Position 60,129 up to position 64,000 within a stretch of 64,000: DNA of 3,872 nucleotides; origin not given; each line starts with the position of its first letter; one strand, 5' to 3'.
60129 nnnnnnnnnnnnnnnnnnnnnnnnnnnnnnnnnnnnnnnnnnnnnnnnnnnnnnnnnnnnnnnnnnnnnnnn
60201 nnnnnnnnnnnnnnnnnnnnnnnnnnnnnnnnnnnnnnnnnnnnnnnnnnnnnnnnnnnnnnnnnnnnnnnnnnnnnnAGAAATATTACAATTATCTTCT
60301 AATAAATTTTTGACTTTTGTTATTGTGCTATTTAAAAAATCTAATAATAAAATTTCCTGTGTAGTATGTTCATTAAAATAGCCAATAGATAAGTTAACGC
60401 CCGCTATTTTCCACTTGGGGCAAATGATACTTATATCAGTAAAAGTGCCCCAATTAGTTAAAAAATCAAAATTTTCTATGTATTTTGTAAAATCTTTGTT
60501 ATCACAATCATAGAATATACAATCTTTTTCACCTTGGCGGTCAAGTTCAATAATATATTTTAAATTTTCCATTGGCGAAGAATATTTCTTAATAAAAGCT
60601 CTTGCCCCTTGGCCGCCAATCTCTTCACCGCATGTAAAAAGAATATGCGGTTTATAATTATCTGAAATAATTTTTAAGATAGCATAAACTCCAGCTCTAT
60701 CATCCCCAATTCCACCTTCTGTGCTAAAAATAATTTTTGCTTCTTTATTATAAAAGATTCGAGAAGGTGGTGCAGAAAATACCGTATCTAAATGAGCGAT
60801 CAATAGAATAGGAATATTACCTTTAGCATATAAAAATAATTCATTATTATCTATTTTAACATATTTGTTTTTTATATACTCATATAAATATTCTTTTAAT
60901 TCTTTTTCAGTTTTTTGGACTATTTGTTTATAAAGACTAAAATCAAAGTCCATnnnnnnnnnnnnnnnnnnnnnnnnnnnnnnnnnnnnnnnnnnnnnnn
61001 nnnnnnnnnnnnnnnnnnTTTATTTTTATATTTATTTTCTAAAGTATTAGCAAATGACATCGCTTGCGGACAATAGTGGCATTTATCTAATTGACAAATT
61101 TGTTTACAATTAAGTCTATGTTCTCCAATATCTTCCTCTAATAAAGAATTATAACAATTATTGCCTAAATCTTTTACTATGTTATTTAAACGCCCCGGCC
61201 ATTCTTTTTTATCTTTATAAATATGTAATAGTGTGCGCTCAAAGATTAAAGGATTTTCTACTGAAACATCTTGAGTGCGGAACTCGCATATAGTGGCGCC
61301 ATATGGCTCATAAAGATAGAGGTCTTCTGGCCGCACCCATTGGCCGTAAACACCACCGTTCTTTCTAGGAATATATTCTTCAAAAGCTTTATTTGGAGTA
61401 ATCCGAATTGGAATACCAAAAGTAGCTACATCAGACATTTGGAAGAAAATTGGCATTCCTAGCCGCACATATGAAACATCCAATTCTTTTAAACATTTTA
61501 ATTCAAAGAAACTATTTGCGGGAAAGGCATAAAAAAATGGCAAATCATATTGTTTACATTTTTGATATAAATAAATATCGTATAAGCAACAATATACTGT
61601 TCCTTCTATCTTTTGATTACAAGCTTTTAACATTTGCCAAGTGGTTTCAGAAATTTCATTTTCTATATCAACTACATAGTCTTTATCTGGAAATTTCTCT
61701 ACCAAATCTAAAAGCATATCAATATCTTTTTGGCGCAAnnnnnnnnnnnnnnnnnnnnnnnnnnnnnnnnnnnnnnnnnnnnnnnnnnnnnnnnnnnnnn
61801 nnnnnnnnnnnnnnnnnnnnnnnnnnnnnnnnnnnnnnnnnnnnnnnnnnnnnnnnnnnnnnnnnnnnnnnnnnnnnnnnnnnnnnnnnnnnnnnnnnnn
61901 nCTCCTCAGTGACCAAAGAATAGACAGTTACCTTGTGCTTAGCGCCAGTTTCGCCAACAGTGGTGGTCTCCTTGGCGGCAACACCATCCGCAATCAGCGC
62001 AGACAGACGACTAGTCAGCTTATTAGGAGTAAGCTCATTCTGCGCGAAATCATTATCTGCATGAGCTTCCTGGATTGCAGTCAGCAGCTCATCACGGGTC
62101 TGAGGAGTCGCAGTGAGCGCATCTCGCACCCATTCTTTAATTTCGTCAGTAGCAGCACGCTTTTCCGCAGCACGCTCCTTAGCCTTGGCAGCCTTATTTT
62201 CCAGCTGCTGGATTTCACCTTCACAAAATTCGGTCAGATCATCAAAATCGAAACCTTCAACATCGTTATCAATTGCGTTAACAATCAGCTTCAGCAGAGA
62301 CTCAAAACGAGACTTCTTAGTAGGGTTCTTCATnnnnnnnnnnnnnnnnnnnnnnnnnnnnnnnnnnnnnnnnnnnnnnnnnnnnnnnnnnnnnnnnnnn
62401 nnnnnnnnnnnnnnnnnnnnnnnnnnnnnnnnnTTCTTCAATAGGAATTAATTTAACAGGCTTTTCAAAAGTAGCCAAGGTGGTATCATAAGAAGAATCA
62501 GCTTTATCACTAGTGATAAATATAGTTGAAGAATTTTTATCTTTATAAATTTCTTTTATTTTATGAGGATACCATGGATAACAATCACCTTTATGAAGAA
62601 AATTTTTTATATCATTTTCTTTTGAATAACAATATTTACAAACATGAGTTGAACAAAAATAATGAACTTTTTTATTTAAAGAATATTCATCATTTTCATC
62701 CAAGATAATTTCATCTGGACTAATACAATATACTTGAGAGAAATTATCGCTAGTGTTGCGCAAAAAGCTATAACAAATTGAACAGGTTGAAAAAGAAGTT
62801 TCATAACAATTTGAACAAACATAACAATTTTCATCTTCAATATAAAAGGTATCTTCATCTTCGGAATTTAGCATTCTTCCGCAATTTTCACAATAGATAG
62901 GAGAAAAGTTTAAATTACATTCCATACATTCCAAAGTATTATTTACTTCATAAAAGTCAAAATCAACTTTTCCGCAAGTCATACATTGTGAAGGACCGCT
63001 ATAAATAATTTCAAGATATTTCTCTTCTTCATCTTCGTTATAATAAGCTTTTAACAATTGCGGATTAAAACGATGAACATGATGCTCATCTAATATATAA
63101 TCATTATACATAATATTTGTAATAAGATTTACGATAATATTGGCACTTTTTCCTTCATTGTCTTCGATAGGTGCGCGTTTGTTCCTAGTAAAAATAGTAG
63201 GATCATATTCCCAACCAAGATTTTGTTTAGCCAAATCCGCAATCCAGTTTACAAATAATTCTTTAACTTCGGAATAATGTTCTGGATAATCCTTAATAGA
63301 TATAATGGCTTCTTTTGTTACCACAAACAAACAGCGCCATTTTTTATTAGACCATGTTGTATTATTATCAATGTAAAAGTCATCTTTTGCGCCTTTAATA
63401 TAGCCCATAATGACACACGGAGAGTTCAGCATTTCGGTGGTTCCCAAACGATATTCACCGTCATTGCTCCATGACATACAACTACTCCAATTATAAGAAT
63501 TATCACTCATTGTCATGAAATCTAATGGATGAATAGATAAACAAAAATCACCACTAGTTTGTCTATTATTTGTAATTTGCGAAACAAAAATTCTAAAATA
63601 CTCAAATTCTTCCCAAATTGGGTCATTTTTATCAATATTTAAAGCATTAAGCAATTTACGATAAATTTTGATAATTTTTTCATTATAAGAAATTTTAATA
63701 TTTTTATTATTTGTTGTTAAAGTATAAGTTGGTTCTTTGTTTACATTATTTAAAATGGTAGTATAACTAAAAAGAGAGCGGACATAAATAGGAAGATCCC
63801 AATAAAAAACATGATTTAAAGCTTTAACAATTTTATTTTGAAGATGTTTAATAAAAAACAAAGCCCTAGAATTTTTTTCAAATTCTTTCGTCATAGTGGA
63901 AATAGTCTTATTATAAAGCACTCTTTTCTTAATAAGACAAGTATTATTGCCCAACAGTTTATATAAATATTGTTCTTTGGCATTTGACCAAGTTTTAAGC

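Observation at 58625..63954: Novel paralogous pair of about 500-aa proteins (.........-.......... domain plus multi-CxxC C-terminus) flanking an M42-like peptidase with its own Cys cluster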

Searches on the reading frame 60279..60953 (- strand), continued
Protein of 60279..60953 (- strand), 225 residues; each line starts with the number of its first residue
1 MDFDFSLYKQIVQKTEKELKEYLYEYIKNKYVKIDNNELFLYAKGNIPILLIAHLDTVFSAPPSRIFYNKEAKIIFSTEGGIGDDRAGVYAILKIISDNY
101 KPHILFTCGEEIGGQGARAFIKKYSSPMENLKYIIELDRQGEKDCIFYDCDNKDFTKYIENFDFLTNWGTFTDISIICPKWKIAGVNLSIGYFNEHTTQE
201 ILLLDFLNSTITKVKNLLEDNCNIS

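Call 99: find_related_loci(query=A5, collection=viral_contigs, flank=2500)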
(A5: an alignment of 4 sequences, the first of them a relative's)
Query A5 (557 aa) in viral_contigs; peptide patterns used: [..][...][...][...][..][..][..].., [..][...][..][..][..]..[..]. (x = any residue, [..] = any of these).
165 stretches matched a pattern; 71 encode a relative of the query (tblastn E <= 1e-3); 70 distinct loci.
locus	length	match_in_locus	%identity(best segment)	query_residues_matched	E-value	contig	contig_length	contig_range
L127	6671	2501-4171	89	1-557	0e+0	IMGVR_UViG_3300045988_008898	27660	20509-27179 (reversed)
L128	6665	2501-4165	89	3-557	0e+0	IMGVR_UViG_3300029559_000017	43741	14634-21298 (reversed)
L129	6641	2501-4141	90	3-549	0e+0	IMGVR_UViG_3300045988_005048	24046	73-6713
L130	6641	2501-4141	90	3-549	0e+0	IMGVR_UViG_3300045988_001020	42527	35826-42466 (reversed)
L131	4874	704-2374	89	1-557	0e+0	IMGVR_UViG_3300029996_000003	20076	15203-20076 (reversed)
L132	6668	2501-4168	89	1-557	0e+0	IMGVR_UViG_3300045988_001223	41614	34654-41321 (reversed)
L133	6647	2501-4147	89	1-549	0e+0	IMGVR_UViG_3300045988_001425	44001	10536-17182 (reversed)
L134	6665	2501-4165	88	3-557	0e+0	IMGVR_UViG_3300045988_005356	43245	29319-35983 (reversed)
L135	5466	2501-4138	90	4-549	0e+0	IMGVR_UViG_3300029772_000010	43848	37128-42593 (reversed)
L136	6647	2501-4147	89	1-549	0e+0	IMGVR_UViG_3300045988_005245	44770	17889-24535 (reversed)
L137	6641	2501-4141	89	3-549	0e+0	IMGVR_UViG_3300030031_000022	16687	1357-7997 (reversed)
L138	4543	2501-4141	89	3-549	0e+0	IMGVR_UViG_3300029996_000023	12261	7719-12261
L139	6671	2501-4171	86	1-557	0e+0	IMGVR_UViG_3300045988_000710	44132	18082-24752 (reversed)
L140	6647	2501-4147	89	1-549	0e+0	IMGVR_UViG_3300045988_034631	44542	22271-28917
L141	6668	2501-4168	90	1-557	0e+0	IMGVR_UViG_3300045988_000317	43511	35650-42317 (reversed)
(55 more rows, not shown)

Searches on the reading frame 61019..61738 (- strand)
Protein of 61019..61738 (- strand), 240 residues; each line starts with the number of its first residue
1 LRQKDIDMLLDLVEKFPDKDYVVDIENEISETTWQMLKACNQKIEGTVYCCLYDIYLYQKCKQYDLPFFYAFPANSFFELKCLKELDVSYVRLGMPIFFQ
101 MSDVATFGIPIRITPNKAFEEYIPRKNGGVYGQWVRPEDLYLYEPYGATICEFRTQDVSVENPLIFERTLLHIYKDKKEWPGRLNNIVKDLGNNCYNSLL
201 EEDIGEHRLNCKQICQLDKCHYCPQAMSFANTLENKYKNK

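Call 4: search_protein_families(library=pfam, proteins=[window:61019-61738:-], max_evalue=1)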
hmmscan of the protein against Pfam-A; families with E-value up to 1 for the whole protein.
window:61019-61738:- (240 aa): 0 families

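Call 5: search_protein_families(library=phrogs, proteins=[window:61019-61738:-], max_evalue=0.1)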
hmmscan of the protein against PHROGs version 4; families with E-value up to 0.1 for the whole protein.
window:61019-61738:- (240 aa): 1 family
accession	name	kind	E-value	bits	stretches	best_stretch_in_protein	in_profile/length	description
phrog_2999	-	unknown function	0.033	15.7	1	169-219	18-66/108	-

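Call 23: search_protein_families(library=ncbifam, proteins=[window:61019-61738:-], max_evalue=1)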
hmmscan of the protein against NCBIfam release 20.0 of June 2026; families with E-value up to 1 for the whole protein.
window:61019-61738:- (240 aa): 1 family
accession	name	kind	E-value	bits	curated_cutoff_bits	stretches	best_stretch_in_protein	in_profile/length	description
NF041051.1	SelTWH_Campy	equivalog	0.065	13.5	88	1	219-239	8-28/70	SelT/SelW/SelH family (seleno)protein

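Call 57: search_protein_families(library=padloc, proteins=[window:61019-61738:-], max_evalue=0.1)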
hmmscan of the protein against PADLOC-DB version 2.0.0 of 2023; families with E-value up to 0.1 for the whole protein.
window:61019-61738:- (240 aa): 0 families

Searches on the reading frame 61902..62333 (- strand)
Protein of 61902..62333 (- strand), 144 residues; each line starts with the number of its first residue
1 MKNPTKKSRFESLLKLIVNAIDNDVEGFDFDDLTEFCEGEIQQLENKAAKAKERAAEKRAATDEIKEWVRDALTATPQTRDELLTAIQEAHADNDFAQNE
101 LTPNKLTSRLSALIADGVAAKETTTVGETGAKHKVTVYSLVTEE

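Call 4: search_protein_families(library=pfam, proteins=[window:61902-62333:-], max_evalue=1)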
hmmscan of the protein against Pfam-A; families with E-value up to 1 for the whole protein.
window:61902-62333:- (144 aa): 6 families
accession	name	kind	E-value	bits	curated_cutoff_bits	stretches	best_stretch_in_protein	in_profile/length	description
PF15397.11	DUF4618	-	0.0044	16.9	34.9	1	4-99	116-207/258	Domain of unknown function (DUF4618)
PF21917.1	NMB0537_N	-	0.036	14.2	23.9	1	76-94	2-20/36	N-terminal region of NMB0537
PF18829.7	Importin_rep_6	-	0.13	13.1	23.9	1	31-90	24-81/110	Importin repeat 6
PF19353.4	DUF5930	-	0.16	11.4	27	1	40-101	155-216/320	Family of unknown function (DUF5930)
PF24615.2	Spectrin_Anc-1_2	-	0.27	11.9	28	0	18-63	53-98/105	Nuclear anchorage protein 1, spectrin repeat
PF16326.10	ABC_tran_CTD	-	0.77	10.5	32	0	83-115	23-55/69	ABC transporter C-terminal domain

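Call 5: search_protein_families(library=phrogs, proteins=[window:61902-62333:-], max_evalue=0.1)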
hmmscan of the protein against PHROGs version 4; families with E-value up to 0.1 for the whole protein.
window:61902-62333:- (144 aa): 7 families
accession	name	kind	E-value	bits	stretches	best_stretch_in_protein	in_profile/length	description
phrog_1156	-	DNA, RNA and nucleotide metabolism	0.0022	17.5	1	43-114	727-804/855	DNA primase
phrog_124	-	DNA, RNA and nucleotide metabolism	0.0043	17.5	1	7-116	232-323/382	Sak4-like ssDNA annealing protein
phrog_19455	-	unknown function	0.036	15.2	1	46-136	44-129/138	-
phrog_9353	-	unknown function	0.063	14.1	1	7-121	107-216/245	-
phrog_794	-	tail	0.068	12.8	1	42-94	174-227/763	tail length tape measure protein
phrog_1499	-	unknown function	0.081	13.2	1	25-108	225-299/427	-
phrog_7838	-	DNA, RNA and nucleotide metabolism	0.092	13.3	0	40-113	154-225/242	exonuclease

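Call 23: search_protein_families(library=ncbifam, proteins=[window:61902-62333:-], max_evalue=1)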
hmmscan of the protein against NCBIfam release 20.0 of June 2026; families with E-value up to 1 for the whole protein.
window:61902-62333:- (144 aa): 4 families
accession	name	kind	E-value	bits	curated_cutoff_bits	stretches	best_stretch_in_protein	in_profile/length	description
NF041337.1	XopD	subfamily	0.02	13.6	700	1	13-123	98-211/735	Ulp1 family type III secretion system effector isopeptidase XopD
NF008568.0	PRK11519.1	equivalog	0.024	12.8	1068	1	31-92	321-381/720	tyrosine-protein kinase Wzc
TIGR04211.1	SH3_and_anchor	equivalog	0.06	12.9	65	1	38-117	93-171/198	TIGR04211 family SH3 domain-containing protein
NF007350.0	PRK09841.1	equivalog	0.064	11.3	1248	1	12-92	308-381/726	tyrosine-protein kinase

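Call 57: search_protein_families(library=padloc, proteins=[window:61902-62333:-], max_evalue=0.1)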
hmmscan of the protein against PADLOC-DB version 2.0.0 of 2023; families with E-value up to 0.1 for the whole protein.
window:61902-62333:- (144 aa): 1 family
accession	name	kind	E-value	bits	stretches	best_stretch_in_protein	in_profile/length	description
PDLC03862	LmuB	-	0.0048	13.3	1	31-106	377-452/643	-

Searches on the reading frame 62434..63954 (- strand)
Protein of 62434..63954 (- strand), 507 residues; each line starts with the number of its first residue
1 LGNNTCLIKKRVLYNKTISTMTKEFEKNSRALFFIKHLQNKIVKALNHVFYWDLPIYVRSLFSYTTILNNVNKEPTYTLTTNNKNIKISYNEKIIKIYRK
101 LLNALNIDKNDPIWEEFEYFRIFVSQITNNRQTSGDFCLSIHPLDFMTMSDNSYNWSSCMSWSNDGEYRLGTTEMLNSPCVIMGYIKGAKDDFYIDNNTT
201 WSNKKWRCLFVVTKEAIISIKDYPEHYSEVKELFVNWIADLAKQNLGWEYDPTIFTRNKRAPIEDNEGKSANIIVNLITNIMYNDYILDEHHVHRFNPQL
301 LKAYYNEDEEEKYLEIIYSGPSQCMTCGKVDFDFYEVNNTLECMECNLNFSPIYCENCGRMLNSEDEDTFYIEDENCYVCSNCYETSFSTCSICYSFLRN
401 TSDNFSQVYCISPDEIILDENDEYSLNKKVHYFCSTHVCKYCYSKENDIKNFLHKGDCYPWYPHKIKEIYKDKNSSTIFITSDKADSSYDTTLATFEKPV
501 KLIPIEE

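Call 4: search_protein_families(library=pfam, proteins=[window:62434-63954:-], max_evalue=1)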
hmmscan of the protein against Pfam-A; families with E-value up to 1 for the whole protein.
window:62434-63954:- (507 aa): 2 families
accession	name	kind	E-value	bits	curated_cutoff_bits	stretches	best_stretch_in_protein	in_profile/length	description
PF18912.6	DZR_2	-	0.033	14.5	27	1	321-364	7-48/56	Double zinc ribbon domain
PF02591.20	Zn_ribbon_9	-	0.18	12.4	29.1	1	353-362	24-33/33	C4-type zinc ribbon domain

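Call 5: search_protein_families(library=phrogs, proteins=[window:62434-63954:-], max_evalue=0.1)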
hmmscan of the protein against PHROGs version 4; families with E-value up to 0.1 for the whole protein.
window:62434-63954:- (507 aa): 0 families

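Call 10: search_solved_structures(query=window:62434-63954:-, max_evalue=1)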
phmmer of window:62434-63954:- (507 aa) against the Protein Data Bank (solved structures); distinct sequences matched with E-value up to 1: 2.
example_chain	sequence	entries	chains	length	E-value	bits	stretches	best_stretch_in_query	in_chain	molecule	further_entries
2dmd_A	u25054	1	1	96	0.62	12.1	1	319-403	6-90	Zinc finger protein 64, isoforms 1 and 2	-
2ctd_A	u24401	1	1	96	0.79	11.8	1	308-365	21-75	Zinc finger protein 512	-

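Call 14: find_homologous_proteins(query=window:62434-63954:-)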
Query window:62434-63954:- (507 aa): 592 proteins with E <= 0.001 among 6743 candidates; the best 120 are listed.
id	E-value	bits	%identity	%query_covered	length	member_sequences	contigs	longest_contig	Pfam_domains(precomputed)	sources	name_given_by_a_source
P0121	0.0e+0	1182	100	100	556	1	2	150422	-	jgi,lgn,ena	-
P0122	1.1e-276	937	78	100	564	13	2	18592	-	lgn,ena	-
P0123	2.3e-275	932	79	100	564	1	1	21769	-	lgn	-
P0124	6.8e-251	852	73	100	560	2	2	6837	-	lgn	-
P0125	3.6e-185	635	58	100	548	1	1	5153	-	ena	-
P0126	5.1e-60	222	32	88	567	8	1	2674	-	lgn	-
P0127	2.1e-59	220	34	87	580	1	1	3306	-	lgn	-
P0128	2.7e-57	213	36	77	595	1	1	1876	-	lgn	-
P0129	7.5e-57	212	34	88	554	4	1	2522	-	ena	-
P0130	9.2e-57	211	33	88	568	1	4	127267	-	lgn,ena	-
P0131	3.5e-56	209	37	66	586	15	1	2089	-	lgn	-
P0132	3.8e-55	206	37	76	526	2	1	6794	-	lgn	-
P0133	5.5e-55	205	33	90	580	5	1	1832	-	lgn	-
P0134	7.6e-55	205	34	76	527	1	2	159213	-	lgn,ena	-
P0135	1.0e-54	205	36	70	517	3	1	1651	-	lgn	-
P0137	2.5e-54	203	37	69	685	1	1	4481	-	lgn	-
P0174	6.8e-50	189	37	61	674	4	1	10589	-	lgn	-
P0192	1.3e-48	184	34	72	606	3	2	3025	-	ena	-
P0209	5.8e-48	182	36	61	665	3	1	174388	-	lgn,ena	-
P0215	1.1e-47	181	34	75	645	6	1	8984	-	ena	-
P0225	3.1e-47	180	39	59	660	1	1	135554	-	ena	-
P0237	1.6e-46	177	39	60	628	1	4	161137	-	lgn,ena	-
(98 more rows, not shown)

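Call 18: find_encoding_contigs(protein=P0121, flank=10000, max_places=3)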
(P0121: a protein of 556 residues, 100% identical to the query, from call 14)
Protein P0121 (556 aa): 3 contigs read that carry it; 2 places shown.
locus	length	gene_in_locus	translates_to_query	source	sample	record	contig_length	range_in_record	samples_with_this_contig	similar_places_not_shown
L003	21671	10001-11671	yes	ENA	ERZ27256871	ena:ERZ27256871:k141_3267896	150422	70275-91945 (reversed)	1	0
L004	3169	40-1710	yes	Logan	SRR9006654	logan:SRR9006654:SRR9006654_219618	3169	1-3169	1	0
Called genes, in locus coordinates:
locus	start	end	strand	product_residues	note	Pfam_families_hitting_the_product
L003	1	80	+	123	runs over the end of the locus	-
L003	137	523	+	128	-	-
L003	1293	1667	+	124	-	-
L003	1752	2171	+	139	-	-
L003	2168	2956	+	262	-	PF08281:Sigma70_r4_2 (weak)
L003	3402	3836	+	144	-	-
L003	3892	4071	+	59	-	-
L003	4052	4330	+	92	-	-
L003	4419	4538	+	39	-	-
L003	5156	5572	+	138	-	-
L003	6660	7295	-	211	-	-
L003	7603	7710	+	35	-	-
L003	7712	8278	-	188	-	PF01226:Form_Nir_trans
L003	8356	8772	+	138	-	PF24591:Phage_YunG-like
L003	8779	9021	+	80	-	-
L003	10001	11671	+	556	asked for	-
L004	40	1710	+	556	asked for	-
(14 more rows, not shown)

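Call 23: search_protein_families(library=ncbifam, proteins=[P0121], max_evalue=1)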
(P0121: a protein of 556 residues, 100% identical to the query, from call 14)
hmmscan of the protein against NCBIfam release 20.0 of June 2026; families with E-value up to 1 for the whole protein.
P0121 (556 aa): 0 families

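Call 57: search_protein_families(library=padloc, proteins=[P0121], max_evalue=0.1)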
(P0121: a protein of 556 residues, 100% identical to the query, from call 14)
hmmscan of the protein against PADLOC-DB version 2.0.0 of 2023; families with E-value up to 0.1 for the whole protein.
P0121 (556 aa): 0 families

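Call 92: search_protein_families(library=pfam, proteins=[P0137, P0174, P0209, P0225, P0215, P0237, P0192], max_evalue=0.01)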
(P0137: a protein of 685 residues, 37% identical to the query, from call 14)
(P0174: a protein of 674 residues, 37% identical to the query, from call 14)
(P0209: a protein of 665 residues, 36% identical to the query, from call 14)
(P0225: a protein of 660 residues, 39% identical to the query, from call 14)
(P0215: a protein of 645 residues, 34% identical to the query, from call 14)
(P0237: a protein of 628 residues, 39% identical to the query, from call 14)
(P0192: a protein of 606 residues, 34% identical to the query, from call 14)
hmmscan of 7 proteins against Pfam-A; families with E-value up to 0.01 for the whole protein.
P0137 (685 aa): 0 families

P0174 (674 aa): 0 families

P0209 (665 aa): 0 families

P0225 (660 aa): 0 families

P0215 (645 aa): 0 families

P0237 (628 aa): 0 families

P0192 (606 aa): 0 families
